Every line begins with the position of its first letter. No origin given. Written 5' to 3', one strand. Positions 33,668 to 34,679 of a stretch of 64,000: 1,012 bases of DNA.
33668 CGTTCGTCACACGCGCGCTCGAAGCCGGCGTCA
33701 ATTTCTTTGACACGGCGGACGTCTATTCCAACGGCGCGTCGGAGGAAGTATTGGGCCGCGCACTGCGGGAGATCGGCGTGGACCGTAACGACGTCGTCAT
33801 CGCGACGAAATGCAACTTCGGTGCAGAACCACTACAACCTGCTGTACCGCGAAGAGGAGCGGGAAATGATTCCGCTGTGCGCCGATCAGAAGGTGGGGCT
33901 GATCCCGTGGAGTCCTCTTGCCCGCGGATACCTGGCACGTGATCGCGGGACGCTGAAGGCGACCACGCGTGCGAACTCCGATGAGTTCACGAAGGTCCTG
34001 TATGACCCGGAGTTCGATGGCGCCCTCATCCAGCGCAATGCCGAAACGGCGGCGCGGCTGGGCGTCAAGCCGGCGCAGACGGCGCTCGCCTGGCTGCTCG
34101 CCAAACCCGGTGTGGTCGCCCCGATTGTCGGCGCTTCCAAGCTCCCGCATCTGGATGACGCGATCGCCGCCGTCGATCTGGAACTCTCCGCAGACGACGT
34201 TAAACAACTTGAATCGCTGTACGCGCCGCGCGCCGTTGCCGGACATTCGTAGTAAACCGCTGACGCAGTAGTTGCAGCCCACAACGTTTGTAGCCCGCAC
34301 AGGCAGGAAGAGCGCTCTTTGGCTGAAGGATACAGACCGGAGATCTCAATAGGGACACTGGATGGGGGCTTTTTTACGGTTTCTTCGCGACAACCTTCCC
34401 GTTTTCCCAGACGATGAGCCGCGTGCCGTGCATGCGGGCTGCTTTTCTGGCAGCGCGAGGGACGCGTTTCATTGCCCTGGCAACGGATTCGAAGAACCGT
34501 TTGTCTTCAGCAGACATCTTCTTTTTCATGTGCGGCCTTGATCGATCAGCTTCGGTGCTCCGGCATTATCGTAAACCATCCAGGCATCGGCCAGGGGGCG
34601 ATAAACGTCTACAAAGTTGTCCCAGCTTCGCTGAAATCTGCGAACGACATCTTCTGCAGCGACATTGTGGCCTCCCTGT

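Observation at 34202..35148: Mini-cassette (zeta-toxin-like ATPase plus a 51-aa basic protein) inserted at the 3' end of a decayed AKR gene, flanked by 51-bp direct repeats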

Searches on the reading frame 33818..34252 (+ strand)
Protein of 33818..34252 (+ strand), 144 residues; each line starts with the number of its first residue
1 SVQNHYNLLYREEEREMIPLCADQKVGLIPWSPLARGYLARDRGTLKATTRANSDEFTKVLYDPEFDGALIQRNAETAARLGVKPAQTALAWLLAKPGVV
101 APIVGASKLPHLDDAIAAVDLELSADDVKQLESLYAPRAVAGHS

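Call 8: search_protein_families(library=pfam, proteins=[window:33818-34252:+], max_evalue=0.01)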
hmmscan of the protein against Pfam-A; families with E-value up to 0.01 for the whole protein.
window:33818-34252:+ (144 aa): 1 family
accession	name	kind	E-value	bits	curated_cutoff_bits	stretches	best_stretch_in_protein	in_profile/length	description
PF00248.27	Aldo_ket_red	-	5.3e-26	91.8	24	1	1-135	159-290/291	Aldo/keto reductase family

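Call 36: find_homologous_proteins(query=window:33818-34252:+)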
Query window:33818-34252:+ (144 aa): 7818 proteins with E <= 0.001 among 8000 candidates; the best 120 are listed.
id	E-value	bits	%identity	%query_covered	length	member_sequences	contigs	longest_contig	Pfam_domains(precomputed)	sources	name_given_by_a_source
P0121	2.7e-73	263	84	100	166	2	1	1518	PF00248.28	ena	-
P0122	3.1e-70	253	81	100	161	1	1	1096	PF00248.28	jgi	jgi:aryl-alcohol dehydrogenase (NADP+)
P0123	7.3e-67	242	76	100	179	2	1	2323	PF00248.28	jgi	jgi:aryl-alcohol dehydrogenase (NADP+)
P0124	3.8e-66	240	77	100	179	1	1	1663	PF00248.28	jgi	jgi:aryl-alcohol dehydrogenase-like predicted oxidoreductase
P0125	5.3e-62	226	74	100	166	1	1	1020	PF00248.28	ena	-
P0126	3.2e-61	224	84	89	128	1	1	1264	PF00248.28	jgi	jgi:aryl-alcohol dehydrogenase (NADP+)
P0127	2.4e-60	221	72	100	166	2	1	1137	PF00248.28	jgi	jgi:aryl-alcohol dehydrogenase (NADP+)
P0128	2.4e-60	221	74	100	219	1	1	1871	PF00248.28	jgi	jgi:aryl-alcohol dehydrogenase (NADP+)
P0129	4.8e-60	220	73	100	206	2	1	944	PF00248.28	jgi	jgi:aryl-alcohol dehydrogenase (NADP+)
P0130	5.3e-60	220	58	100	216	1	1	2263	PF00248.28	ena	-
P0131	1.4e-59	218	69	99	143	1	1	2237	PF00248.28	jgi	jgi:1-deoxyxylulose-5-phosphate synthase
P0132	9.8e-59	216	72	100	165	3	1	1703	PF00248.28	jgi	jgi:aryl-alcohol dehydrogenase (NADP+)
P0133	2.1e-58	215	71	100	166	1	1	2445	PF00248.28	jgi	jgi:aryl-alcohol dehydrogenase (NADP+)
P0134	1.2e-56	209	67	100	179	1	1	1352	PF00248.28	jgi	jgi:aryl-alcohol dehydrogenase (NADP+)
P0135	6.5e-56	206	66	100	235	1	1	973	PF00248.28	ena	-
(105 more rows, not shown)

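Call 37: find_encoding_contigs(protein=P0121, flank=5000)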
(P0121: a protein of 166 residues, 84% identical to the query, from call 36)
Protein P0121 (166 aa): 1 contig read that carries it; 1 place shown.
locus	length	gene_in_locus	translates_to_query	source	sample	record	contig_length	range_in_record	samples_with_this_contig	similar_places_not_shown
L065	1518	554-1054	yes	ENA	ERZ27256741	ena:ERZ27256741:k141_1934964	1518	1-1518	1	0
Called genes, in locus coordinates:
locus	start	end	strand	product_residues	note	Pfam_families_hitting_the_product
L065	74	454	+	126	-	PF00248:Aldo_ket_red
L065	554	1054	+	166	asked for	PF00248:Aldo_ket_red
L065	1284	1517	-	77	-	?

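Call 38: find_encoding_contigs(protein=P0123, flank=5000)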
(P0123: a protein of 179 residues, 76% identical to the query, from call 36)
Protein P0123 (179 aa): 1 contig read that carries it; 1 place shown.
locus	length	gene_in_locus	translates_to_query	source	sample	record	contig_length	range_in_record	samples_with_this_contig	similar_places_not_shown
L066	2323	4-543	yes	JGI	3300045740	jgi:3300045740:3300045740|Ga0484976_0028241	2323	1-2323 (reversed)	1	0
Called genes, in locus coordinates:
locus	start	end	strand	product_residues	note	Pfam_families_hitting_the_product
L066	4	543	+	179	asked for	PF00248:Aldo_ket_red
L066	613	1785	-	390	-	PF04909:Amidohydro_2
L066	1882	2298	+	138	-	PF12973:Cupin_7, PF07883:Cupin_2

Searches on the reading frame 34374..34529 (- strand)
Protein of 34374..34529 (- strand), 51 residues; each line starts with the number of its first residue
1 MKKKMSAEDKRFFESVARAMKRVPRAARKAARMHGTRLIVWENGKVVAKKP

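Call 8: search_protein_families(library=pfam, proteins=[window:34374-34529:-], max_evalue=0.01)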
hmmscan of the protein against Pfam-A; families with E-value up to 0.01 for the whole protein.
window:34374-34529:- (51 aa): 0 families

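Call 55: search_protein_families(library=ncbifam, proteins=[window:34374-34529:-], max_evalue=1)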
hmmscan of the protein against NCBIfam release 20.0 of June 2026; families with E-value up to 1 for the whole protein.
window:34374-34529:- (51 aa): 1 family
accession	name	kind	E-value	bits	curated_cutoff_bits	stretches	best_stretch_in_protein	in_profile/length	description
TIGR03054.2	photo_alph_chp1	equivalog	0.0064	16.7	55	1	4-47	68-110/138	photosynthetic complex assembly protein PuhC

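Call 56: search_protein_families(library=padloc, proteins=[window:34374-34529:-], max_evalue=1)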
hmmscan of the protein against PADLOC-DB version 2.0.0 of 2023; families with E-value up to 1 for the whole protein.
window:34374-34529:- (51 aa): 0 families

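Call 60: find_homologous_proteins(query=window:34374-34529:-, max_evalue=0.001)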
Query window:34374-34529:- (51 aa): 67 proteins with E <= 0.001 among 67 candidates.
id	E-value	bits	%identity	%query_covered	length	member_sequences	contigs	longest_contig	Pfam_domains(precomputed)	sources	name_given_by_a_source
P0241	2.2e-24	100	100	100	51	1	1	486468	-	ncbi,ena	-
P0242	5.5e-19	83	82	100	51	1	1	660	-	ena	-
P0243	4.3e-18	81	82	100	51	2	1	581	-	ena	-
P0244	8.2e-18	80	78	100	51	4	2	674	-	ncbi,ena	-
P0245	2.2e-13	66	72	98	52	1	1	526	-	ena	-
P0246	2.9e-13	66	67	100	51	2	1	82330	-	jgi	jgi:hypothetical protein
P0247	6.7e-13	65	65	100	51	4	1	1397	-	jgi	jgi:hypothetical protein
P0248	1.7e-12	64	66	98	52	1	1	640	-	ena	-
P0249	1.7e-12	63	66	98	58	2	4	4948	-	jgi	jgi:hypothetical protein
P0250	2.3e-12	63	68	98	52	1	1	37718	-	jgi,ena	jgi:hypothetical protein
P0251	5.4e-12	62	63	100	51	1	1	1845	-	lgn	-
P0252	2.0e-11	60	66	98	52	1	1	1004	-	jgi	jgi:hypothetical protein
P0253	2.1e-11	60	68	100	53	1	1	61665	-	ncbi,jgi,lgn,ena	-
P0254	2.8e-11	60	60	98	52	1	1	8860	-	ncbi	ncbi:MAG: hypothetical protein ACKVQA_13870 [Burkholderiales bacterium]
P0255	3.5e-11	59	68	98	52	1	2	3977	-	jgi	jgi:hypothetical protein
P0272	1.1e-8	52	54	98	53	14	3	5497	-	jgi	jgi:hypothetical protein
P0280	1.0e-7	49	55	92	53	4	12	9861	-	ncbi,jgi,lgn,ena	jgi:hypothetical protein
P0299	1.3e-6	45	90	39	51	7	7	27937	-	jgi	jgi:hypothetical protein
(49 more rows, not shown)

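Call 62: find_encoding_contigs(protein=P0280, flank=3000, max_places=10)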
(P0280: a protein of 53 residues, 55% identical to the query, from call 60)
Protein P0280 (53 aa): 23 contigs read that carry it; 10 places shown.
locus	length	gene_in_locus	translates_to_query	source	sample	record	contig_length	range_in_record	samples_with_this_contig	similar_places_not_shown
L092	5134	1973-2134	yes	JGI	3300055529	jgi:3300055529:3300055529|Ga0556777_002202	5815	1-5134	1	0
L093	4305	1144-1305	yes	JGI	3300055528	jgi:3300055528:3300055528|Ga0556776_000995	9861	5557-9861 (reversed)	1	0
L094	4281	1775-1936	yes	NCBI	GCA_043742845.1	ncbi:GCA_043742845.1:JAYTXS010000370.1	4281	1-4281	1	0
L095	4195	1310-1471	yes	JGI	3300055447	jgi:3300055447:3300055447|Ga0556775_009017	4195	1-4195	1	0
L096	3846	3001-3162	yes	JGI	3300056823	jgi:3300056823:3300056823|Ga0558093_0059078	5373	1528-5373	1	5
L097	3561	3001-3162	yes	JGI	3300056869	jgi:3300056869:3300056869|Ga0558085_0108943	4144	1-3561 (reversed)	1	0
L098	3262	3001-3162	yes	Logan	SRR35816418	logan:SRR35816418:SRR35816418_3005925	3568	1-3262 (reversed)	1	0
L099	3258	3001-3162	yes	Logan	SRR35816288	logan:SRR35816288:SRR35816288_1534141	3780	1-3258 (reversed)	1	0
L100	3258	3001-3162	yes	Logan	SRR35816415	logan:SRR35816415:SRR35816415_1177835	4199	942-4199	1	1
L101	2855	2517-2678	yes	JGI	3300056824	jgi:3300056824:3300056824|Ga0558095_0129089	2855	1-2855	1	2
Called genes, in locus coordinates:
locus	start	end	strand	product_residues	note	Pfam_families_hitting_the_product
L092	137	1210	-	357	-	PF13358:DDE_3 (weak), PF13683:rve_3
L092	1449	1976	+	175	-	PF13671:AAA_33 (faint), PF06414:Zeta_toxin (weak)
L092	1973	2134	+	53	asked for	-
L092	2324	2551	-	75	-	-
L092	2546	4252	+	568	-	PF01609:DDE_Tnp_1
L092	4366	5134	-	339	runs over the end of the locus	PF08240:ADH_N, PF00107:ADH_zinc_N, PF13602:ADH_zinc_N_2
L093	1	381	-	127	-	?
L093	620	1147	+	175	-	PF13671:AAA_33 (faint), PF06414:Zeta_toxin (weak)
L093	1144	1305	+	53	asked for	-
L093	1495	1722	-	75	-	-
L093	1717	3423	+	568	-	PF01609:DDE_Tnp_1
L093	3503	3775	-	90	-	-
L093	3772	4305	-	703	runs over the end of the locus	PF00326:Peptidase_S9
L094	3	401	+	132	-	?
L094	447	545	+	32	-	-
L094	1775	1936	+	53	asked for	-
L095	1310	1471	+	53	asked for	-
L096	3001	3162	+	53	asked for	-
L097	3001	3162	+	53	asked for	-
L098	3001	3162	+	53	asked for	-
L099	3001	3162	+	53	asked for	-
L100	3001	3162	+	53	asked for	-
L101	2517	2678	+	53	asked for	-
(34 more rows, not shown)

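Call 63: find_encoding_contigs(protein=P0299, flank=3000, max_places=10)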
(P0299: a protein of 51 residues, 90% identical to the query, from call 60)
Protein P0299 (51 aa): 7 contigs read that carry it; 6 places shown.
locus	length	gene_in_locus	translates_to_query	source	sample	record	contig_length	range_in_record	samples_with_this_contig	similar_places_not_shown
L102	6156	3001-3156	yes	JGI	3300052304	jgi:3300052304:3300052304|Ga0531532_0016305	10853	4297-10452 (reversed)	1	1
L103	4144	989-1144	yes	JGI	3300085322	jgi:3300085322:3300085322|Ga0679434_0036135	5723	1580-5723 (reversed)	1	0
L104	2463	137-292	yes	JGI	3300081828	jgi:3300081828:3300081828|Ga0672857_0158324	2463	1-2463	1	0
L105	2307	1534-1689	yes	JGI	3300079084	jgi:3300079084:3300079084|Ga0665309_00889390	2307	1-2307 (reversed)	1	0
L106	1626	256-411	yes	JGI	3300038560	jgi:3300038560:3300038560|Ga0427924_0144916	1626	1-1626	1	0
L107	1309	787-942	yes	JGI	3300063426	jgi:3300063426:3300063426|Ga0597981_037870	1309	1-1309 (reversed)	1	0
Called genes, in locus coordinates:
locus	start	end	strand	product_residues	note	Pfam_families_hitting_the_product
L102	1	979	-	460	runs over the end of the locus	?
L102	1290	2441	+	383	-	-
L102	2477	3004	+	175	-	PF06414:Zeta_toxin (faint), PF13191:AAA_16 (weak), PF13671:AAA_33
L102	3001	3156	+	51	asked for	-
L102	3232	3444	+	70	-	PF04255:DUF433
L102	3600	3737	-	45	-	-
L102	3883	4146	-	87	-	-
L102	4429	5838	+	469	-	PF01743:PolyA_pol, PF12627:PolyA_pol_RNAbd, PF12626:PolyA_pol_arg_C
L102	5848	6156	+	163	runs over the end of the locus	PF01288:HPPK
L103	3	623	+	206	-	?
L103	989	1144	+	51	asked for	-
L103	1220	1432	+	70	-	PF04255:DUF433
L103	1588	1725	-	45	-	-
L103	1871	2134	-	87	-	-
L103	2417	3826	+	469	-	PF01743:PolyA_pol, PF12627:PolyA_pol_RNAbd, PF12626:PolyA_pol_arg_C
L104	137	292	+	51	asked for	-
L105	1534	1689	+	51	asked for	-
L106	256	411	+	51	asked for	-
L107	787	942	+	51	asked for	-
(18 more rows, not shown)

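Call 90: find_encoding_contigs(protein=P0249, flank=2500, max_places=10)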
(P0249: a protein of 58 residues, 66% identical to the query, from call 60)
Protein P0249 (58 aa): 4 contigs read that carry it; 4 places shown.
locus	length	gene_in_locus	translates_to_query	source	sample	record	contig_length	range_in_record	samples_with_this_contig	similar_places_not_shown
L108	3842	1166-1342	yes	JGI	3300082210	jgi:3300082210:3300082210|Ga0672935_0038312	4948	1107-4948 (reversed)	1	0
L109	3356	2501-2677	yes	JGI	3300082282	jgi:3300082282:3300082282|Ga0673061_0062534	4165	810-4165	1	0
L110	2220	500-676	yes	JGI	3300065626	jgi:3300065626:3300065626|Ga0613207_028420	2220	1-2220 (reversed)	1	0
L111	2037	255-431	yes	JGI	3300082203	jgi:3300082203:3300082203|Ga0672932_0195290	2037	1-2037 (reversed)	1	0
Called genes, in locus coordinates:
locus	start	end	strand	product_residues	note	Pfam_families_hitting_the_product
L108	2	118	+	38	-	?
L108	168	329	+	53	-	-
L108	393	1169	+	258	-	PF06414:Zeta_toxin, PF13671:AAA_33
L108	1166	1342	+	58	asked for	-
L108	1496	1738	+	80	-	PF07638:Sigma70_ECF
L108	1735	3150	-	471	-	PF01656:CbiA, PF13500:AAA_26, PF07685:GATase_3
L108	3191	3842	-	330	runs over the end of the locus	PF01032:FecCD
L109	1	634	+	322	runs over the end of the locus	PF03781:FGE-sulfatase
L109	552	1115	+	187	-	-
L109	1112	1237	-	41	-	-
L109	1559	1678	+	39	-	-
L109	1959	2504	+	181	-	PF06414:Zeta_toxin, PF13671:AAA_33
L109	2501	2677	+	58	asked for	-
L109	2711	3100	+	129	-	PF07638:Sigma70_ECF, PF08281:Sigma70_r4_2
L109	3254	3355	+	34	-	?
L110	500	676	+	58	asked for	-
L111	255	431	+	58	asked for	-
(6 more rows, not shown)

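Call 91: find_encoding_contigs(protein=P0272, flank=2500, max_places=10)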
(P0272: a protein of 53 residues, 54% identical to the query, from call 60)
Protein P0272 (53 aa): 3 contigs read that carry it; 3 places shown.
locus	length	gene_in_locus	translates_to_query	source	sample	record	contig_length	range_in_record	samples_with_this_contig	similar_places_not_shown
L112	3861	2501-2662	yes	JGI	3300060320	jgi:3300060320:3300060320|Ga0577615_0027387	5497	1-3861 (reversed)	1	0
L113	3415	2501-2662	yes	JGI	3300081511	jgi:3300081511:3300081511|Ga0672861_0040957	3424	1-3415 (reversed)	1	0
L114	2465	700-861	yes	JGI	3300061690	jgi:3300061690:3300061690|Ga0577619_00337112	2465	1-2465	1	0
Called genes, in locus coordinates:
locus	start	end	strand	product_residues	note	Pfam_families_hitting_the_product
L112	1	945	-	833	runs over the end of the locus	PF22548:AEP-TOTE, PF00270:DEAD (weak), PF04851:ResIII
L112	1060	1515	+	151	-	-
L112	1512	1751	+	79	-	-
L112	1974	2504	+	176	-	PF06414:Zeta_toxin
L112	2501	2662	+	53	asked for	-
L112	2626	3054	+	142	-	-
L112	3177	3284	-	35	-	-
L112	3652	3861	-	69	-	?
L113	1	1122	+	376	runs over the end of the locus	?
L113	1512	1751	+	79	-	-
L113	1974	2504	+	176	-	PF06414:Zeta_toxin, PF13671:AAA_33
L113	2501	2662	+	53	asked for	-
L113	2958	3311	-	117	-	PF13635:DUF4143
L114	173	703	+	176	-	PF06414:Zeta_toxin, PF13191:AAA_16 (weak), PF13671:AAA_33 (weak)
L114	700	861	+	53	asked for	-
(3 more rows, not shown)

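Call 95: search_solved_structures(query=A3, max_evalue=10)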
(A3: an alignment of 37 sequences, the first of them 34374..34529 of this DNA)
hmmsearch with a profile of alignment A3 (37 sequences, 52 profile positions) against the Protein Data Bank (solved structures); distinct sequences matched with E-value up to 10: 11.
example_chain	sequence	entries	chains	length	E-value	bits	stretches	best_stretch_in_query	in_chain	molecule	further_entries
4hhu_A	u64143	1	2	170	0.25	14.6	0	15-32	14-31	OR280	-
4nez_A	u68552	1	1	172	0.4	13.9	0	15-32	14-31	Engineered protein OR276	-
4ney_A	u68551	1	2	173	0.41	13.9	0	15-32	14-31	Engineered protein OR277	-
2a1f_A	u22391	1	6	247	0.49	13.6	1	9-46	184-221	Uridylate kinase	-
5cw9_A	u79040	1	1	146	0.66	13.2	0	15-32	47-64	De novo designed ferredoxin-ferredoxin domain insertion protein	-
3anu_A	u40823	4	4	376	0.67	13.2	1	20-49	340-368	D-serine dehydratase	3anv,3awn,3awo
2yxx_A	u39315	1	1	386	0.74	13.1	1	29-42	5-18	Diaminopimelate decarboxylase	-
5tev_A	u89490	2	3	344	0.76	13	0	27-46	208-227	Tryptophan--tRNA ligase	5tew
7oec_A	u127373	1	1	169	1.1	12.6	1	38-51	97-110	DNA polymerase II large subunit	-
5bkh_A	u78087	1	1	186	1.4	12.2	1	38-51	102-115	DNA polymerase II large subunit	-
7bqq_A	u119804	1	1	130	2.3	11.5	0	6-33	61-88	Gogy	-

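Call 96: search_protein_families(library=pfam, alignment_id=A3, max_evalue=1)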
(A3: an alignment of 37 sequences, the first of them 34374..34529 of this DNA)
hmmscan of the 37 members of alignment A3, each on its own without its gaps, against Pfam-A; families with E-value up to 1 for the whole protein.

A. member 1, window:34374-34529:- (51 aa): 0 families

B. families by the number of members that match (of 37 scanned): 5 families
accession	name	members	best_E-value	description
PF18860.6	AbiJ_NTD3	3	0.059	AbiJ N-terminal domain 3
PF00300.27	His_Phos_1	3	0.084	Histidine phosphatase superfamily (branch 1)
PF12553.13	DUF3742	2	0.0088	Protein of unknown function (DUF3742)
PF00633.29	HHH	1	0.15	Helix-hairpin-helix motif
PF11760.13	CbiG_N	1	0.19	Cobalamin synthesis G N-terminal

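Call 102: predict_structure(alignment_id=A3)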
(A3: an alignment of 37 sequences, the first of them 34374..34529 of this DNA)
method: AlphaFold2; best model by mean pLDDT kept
length: 51 residues; sequences in the alignment: 37
mean_pLDDT: 87.4   pTM: 0.50
mean pLDDT of the five models: 87.4, 86.4, 85.5, 85.1, 74.1
residues with pLDDT >= 90: 20; 70-90: 29; 50-70: 2; < 50: 0
segments of 3 or more residues with pLDDT < 50: none
pLDDT, mean of each block of 10 residues (from residue 1): 81 91 89 90 87 76
secondary structure, 60 per line:
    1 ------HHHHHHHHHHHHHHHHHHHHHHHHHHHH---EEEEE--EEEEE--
elements in order: H7-34 E38-42 E45-49

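Call 105: fold_search(model_id=the predicted structure, library=pdb)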
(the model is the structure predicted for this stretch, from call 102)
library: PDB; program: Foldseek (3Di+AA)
matches with E <= 10: 100; with E <= 0.001: 0
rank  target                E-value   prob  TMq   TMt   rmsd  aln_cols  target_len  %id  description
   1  1srs_A                5.6e-01  0.63  0.54  0.35   8.4        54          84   15  SERUM RESPONSE FACTOR (SRF) CORE COMPLEXED WITH SPECIFIC SRE DNA (released 1995-07-28)
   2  1k6o_B                8.0e-01  0.54  0.54  0.35   8.4        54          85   15  Crystal Structure of a Ternary SAP-1/SRF/c-fos SRE DNA Complex (released 2002-01-17)
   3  1hbx_E                8.0e-01  0.54  0.52  0.32   8.3        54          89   17  Ternary Complex of SAP-1 and SRF with specific SRE DNA (released 2001-06-27)
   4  1srs_B                9.2e-01  0.47  0.52  0.36   8.4        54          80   17  SERUM RESPONSE FACTOR (SRF) CORE COMPLEXED WITH SPECIFIC SRE DNA (released 1995-07-28)
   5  1mnm_A                1.5e+00  0.35  0.54  0.35   8.3        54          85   15  YEAST MATALPHA2/MCM1/DNA TERNARY TRANSCRIPTION COMPLEX CRYSTAL STRUCTURE (released 1998-03-18)
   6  1mnm_B                1.9e+00  0.33  0.54  0.37   8.5        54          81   15  YEAST MATALPHA2/MCM1/DNA TERNARY TRANSCRIPTION COMPLEX CRYSTAL STRUCTURE (released 1998-03-18)
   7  8pde_A                2.2e+00  0.28  0.52  0.31   8.7        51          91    8  Crystal Structure of the MADS-box/MEF2 Domain of MEF2D bound to dsDNA and HDAC4 deacetylase binding motif (released 2024-04-17)
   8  8c84_A                3.1e+00  0.21  0.52  0.31   8.7        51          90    8  Crystal structure of MADS-box/MEF2D N-terminal domain complex (released 2024-01-31)
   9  6byy_A                3.3e+00  0.12  0.37  0.24   8.6        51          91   14  MEF2 CHIMERA/DNA Complex (released 2018-01-31)
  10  4zk7_M                3.6e+00  0.35  0.27  0.13   0.5        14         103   36  Crystal structure of rescued two-component self-assembling tetrahedral cage T33-31 (released 2015-07-29)
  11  4zk7_Q                3.6e+00  0.35  0.27  0.13   0.5        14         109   36  Crystal structure of rescued two-component self-assembling tetrahedral cage T33-31 (released 2015-07-29)
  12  8yb4_C                3.8e+00  0.30  0.30  0.32   0.7        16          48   38  Pfr conformer of Arabidopsis thaliana phytochrome B in complex with phytochrome-interacting factor 6 (released 2024-10-02)
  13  9iuz_C                4.1e+00  0.28  0.30  0.33   0.7        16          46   38  Constitutively active mutant(Y276H) of Arabidopsis phytochrome B(phyB) in complex with phytochrome-interacting factor  (released 2024-10-02)
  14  6wc2_D                4.1e+00  0.18  0.52  0.31   8.7        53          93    8  Crystal Structure of a Ternary MEF2 Chimera/NKX2-5/myocardin enhancer DNA Complex (released 2020-07-22)
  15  6wc2_J                4.1e+00  0.16  0.52  0.31   8.6        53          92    8  Crystal Structure of a Ternary MEF2 Chimera/NKX2-5/myocardin enhancer DNA Complex (released 2020-07-22)
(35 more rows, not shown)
